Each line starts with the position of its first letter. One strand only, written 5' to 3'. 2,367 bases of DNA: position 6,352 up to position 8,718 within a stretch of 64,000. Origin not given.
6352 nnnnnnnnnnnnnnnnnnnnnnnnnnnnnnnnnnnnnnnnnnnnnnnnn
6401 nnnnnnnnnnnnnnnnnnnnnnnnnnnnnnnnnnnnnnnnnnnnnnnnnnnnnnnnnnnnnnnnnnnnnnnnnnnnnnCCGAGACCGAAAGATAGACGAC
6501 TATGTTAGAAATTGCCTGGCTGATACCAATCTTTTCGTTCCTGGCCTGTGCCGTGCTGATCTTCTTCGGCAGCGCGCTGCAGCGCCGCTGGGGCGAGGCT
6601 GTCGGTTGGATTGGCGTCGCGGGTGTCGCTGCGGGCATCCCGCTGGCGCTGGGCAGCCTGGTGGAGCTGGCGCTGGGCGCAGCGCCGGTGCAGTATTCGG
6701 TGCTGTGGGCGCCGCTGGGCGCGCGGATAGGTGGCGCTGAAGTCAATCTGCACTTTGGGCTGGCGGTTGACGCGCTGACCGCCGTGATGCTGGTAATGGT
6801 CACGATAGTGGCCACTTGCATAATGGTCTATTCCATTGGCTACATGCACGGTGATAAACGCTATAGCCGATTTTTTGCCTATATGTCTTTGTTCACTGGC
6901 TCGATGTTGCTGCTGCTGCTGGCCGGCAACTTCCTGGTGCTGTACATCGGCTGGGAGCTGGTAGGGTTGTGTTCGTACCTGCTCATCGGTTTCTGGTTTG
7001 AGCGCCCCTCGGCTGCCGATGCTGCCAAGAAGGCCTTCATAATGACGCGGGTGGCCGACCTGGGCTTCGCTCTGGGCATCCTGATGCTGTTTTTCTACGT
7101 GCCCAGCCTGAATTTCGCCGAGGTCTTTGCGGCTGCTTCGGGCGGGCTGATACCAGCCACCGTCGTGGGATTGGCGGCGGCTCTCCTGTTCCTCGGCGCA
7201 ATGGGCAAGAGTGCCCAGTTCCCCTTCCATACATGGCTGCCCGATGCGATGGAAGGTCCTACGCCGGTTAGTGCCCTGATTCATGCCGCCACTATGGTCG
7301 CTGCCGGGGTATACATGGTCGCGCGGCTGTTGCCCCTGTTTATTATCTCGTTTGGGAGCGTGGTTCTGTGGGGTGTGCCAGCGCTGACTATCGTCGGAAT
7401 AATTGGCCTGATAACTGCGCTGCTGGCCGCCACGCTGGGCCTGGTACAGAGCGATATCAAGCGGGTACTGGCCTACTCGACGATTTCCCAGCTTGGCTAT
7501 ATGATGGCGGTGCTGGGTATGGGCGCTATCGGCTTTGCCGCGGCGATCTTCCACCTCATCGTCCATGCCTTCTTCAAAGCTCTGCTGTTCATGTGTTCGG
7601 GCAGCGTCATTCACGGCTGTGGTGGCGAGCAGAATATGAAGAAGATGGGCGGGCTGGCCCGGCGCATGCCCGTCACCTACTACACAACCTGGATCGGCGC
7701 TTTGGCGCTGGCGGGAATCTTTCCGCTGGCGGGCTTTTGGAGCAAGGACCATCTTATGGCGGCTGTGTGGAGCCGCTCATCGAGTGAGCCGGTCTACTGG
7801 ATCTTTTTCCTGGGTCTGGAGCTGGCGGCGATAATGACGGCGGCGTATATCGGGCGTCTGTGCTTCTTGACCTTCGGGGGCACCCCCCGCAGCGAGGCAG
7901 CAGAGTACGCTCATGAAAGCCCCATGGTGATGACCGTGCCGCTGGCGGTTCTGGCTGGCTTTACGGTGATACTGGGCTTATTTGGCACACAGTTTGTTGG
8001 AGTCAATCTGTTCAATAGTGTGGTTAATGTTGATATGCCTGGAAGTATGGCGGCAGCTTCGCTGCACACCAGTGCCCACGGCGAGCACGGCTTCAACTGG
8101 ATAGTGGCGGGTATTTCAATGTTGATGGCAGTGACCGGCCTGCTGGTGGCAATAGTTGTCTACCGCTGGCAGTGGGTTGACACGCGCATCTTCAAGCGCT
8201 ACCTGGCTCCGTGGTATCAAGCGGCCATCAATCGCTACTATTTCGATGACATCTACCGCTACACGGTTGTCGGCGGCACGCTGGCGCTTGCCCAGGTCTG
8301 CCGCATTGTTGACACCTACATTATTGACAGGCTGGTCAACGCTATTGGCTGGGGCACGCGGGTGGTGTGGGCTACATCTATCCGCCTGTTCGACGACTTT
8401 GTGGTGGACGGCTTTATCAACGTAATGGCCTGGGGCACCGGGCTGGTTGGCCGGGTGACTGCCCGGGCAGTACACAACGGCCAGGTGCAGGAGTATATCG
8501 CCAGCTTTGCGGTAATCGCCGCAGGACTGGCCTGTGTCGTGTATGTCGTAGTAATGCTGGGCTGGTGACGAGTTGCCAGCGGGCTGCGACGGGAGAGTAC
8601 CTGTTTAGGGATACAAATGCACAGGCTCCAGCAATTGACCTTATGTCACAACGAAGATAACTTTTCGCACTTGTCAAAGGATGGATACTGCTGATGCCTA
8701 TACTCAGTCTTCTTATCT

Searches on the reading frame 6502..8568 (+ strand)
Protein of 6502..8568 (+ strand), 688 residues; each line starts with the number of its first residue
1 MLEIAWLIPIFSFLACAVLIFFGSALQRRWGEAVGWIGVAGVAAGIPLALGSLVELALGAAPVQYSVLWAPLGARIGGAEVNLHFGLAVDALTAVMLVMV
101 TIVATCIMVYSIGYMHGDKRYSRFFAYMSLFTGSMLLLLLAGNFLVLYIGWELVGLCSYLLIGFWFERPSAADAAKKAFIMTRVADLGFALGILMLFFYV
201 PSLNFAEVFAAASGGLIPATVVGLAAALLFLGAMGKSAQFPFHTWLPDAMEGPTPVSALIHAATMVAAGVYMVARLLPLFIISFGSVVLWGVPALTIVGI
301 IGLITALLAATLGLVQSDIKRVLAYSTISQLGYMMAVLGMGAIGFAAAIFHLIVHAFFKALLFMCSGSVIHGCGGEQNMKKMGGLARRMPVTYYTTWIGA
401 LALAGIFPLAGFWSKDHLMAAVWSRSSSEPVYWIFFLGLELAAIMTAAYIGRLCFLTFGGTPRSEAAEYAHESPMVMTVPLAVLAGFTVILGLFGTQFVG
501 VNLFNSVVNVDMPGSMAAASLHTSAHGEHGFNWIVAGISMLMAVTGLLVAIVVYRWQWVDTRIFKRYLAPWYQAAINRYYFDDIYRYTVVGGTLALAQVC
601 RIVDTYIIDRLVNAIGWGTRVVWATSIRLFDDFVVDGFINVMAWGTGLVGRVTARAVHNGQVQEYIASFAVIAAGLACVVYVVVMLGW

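Call 47: search_protein_families(library=pfam, proteins=[window:6502-8568:+], max_evalue=0.00001)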
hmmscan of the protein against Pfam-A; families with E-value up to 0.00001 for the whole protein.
window:6502-8568:+ (688 aa): 3 families
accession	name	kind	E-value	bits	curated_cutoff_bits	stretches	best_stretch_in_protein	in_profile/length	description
PF00361.26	Proton_antipo_M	-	3e-81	273.3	21.5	1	141-427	1-280/294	NADH:quinone oxidoreductase/Mrp antiporter, TM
PF00662.26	Proton_antipo_N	-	6.1e-19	68.1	24.5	1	80-125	6-51/51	NADH-Ubiquinone oxidoreductase (complex I), chain 5 N-terminus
PF01010.25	Proton_antipo_C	-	9.3e-08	32.4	26.8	1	460-604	83-243/243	NADH-dehyrogenase subunit F, TMs, (complex I) C-terminus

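Call 48: search_protein_families(library=padloc, proteins=[window:6502-8568:+], max_evalue=1e-8)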
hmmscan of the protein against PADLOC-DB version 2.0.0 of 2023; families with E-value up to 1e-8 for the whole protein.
window:6502-8568:+ (688 aa): 0 families
